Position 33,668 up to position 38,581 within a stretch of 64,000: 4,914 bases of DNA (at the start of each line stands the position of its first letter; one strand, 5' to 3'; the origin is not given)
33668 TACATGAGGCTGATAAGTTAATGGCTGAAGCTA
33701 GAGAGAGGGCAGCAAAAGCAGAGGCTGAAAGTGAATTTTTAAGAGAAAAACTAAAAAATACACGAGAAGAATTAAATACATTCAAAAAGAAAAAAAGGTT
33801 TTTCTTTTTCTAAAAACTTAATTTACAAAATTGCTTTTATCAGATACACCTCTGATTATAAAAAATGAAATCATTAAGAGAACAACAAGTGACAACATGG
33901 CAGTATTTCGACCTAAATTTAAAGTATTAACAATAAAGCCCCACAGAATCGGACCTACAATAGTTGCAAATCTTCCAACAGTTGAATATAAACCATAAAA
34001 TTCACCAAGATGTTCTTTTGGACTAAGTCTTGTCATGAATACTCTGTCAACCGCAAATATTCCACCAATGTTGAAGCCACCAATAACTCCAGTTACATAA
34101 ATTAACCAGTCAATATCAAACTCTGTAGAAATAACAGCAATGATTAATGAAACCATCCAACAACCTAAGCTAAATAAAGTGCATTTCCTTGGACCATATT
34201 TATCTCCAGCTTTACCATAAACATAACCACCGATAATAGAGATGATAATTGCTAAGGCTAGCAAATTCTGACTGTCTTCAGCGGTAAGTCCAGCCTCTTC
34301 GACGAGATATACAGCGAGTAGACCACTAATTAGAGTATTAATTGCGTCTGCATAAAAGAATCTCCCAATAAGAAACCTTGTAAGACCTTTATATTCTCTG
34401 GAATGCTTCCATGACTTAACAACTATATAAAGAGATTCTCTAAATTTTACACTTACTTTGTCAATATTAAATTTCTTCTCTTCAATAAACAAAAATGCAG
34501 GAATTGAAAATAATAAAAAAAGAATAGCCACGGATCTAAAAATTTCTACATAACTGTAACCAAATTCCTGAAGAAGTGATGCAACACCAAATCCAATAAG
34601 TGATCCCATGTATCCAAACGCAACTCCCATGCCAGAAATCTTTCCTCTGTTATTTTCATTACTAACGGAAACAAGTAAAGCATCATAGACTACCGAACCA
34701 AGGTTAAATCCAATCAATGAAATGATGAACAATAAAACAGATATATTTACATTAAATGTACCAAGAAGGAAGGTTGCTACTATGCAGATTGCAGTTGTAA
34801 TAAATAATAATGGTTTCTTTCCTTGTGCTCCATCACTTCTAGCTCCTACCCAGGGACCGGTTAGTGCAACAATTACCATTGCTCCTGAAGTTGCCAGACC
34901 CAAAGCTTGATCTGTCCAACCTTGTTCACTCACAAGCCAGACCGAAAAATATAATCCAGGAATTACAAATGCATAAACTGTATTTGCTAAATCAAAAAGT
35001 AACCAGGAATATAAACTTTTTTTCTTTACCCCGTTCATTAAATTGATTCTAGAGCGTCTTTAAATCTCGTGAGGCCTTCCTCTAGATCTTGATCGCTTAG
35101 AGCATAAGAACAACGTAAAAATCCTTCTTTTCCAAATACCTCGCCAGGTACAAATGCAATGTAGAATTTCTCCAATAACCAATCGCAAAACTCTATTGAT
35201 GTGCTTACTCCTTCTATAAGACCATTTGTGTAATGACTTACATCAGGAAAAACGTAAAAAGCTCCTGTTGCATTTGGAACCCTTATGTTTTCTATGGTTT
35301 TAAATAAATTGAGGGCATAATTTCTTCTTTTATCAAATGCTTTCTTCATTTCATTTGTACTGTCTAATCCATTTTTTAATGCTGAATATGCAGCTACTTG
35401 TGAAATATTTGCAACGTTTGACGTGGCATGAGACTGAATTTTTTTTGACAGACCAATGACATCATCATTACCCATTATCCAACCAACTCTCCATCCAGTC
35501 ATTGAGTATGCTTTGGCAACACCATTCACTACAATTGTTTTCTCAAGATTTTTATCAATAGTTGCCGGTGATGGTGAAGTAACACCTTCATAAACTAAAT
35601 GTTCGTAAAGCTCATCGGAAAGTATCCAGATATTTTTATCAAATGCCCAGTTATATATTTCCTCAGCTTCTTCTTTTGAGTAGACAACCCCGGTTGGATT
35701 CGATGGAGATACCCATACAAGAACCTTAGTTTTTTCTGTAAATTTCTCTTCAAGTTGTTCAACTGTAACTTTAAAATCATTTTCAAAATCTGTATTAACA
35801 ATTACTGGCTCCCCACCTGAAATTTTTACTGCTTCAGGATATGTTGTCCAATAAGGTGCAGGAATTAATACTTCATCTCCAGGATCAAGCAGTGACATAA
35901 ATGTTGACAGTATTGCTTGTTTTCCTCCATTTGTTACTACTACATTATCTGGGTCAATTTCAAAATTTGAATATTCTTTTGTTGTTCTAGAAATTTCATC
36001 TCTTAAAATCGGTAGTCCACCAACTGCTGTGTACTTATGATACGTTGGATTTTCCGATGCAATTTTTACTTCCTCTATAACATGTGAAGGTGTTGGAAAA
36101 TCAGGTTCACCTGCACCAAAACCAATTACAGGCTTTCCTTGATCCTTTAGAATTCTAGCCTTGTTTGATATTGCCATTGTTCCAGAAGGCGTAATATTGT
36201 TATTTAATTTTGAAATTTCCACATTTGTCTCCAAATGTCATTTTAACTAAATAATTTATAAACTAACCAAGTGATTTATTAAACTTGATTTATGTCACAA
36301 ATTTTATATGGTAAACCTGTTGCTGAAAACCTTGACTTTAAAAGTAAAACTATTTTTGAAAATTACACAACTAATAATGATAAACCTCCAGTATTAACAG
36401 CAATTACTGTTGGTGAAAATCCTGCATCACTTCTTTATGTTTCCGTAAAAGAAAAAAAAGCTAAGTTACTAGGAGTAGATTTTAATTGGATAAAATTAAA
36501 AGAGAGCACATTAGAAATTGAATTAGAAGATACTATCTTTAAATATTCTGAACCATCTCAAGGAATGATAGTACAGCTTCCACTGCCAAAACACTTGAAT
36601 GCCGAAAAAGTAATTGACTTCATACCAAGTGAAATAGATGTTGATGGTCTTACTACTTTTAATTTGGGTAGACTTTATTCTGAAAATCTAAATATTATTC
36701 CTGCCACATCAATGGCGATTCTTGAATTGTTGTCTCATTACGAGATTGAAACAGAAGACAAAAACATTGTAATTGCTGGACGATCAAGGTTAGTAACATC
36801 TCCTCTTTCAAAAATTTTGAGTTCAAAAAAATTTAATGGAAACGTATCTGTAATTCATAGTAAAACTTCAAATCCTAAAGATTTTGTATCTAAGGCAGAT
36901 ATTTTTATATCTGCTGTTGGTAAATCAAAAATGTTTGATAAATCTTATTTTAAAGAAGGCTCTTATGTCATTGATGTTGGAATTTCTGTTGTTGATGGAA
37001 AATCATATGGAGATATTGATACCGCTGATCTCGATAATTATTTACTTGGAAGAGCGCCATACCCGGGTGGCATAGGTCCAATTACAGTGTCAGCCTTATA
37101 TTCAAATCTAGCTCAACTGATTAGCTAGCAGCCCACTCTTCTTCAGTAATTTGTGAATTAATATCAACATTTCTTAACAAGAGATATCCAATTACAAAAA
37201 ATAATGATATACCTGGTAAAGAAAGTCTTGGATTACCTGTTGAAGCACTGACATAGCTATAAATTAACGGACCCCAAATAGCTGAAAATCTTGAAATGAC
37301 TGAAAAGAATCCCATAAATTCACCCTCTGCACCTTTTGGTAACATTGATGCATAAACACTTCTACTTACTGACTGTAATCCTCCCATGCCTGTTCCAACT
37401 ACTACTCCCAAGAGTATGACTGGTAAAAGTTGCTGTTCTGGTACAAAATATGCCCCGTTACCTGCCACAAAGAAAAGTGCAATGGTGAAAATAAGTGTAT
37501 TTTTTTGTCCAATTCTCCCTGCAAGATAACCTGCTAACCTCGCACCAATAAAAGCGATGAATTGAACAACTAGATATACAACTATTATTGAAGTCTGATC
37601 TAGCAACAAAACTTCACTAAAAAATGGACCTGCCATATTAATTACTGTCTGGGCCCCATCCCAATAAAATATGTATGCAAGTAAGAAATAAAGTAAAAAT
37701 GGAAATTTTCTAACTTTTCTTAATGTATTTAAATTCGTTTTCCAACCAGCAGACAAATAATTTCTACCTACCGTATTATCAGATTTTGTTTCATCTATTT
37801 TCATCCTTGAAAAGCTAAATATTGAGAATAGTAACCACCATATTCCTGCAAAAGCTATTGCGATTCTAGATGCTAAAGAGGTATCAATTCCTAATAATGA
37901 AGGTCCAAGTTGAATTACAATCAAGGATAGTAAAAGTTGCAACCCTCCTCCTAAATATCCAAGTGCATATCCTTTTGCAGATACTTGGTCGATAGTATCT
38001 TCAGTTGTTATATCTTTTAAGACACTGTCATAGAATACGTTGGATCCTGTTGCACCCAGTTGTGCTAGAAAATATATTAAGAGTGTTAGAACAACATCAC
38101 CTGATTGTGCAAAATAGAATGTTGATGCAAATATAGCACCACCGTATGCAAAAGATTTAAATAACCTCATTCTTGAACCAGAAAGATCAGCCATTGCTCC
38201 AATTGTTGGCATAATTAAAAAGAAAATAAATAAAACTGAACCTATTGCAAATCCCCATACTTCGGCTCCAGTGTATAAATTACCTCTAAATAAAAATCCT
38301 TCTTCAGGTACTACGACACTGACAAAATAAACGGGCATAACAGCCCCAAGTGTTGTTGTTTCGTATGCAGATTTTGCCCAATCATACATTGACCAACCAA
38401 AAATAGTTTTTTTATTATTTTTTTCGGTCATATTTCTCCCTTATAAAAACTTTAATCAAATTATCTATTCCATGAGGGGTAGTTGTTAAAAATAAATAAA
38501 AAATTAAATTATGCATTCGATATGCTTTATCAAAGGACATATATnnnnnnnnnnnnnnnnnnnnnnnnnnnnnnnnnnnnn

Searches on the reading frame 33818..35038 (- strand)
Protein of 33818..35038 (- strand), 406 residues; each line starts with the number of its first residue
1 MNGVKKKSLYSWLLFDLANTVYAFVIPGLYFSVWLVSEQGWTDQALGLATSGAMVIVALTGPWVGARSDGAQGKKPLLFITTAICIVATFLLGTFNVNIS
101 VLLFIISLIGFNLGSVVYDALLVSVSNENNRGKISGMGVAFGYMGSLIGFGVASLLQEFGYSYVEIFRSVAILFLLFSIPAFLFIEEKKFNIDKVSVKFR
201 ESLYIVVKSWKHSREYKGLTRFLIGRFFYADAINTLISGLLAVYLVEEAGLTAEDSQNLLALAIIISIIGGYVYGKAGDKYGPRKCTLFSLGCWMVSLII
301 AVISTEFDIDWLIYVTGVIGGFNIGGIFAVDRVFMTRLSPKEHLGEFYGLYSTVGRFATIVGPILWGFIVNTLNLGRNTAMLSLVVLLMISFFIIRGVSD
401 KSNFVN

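Call 56: search_protein_families(library=pfam, proteins=[window:33818-35038:-], max_evalue=0.00001)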
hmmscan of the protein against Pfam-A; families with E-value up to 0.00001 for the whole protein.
window:33818-35038:- (406 aa): 3 families
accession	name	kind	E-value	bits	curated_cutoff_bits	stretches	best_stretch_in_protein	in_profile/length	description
PF07690.21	MFS_1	-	1.1e-30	107.2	33.4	2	229-392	7-166/347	Major Facilitator Superfamily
PF11700.14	ATG22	-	1.3e-21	77.3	24.1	1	53-398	80-472/482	Vacuole effluxer Atg22 like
PF00083.30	Sugar_tr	-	2.7e-08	33.6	22.3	1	255-394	47-186/452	Sugar (and other) transporter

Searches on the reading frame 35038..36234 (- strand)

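Call 56: search_protein_families(library=pfam, proteins=[window:35038-36234:-], max_evalue=0.00001)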
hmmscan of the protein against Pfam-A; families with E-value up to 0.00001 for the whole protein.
window:35038-36234:- (398 aa): 2 families
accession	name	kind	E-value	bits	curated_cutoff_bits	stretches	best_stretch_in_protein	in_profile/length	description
PF00155.27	Aminotran_1_2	-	1.2e-71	242.3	19.7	1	35-390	2-360/361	Aminotransferase class I and II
PF01041.23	DegT_DnrJ_EryC1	-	3.3e-07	30.3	19.8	1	97-176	41-120/360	DegT/DnrJ/EryC1/StrS aminotransferase family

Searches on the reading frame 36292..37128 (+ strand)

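Call 56: search_protein_families(library=pfam, proteins=[window:36292-37128:+], max_evalue=0.00001)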
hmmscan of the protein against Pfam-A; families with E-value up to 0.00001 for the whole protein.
window:36292-37128:+ (278 aa): 2 families
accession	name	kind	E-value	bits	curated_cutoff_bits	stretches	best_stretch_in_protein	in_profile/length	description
PF02882.25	THF_DHG_CYH_C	-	1.8e-41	141.6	27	1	122-276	2-155/160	Tetrahydrofolate dehydrogenase/cyclohydrolase, NAD(P)-binding domain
PF00763.28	THF_DHG_CYH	-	2.3e-22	79.8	32.8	1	5-118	1-115/115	Tetrahydrofolate dehydrogenase/cyclohydrolase, catalytic domain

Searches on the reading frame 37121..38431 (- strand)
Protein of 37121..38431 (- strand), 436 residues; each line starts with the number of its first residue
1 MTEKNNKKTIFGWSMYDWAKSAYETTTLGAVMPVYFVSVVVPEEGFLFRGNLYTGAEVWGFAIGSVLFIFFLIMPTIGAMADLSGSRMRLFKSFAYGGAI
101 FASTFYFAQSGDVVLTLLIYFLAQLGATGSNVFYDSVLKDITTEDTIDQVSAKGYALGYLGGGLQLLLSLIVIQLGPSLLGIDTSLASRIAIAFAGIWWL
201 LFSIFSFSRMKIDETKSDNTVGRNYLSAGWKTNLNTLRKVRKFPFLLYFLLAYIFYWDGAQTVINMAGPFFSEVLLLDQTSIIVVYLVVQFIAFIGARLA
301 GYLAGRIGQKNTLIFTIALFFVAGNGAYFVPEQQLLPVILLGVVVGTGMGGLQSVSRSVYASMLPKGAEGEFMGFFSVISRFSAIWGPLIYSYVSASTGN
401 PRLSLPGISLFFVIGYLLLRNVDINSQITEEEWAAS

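Call 56: search_protein_families(library=pfam, proteins=[window:37121-38431:-], max_evalue=0.00001)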
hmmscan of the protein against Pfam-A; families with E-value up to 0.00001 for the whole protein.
window:37121-38431:- (436 aa): 3 families
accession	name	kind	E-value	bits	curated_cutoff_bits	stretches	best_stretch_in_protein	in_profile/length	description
PF11700.14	ATG22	-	5.4e-54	184.1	24.1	1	68-430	82-480/482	Vacuole effluxer Atg22 like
PF07690.21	MFS_1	-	3.4e-16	59.6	33.4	1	57-388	32-347/347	Major Facilitator Superfamily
PF13347.12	MFS_2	-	3.2e-14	52.8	27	1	53-396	29-382/427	MFS/sugar transport protein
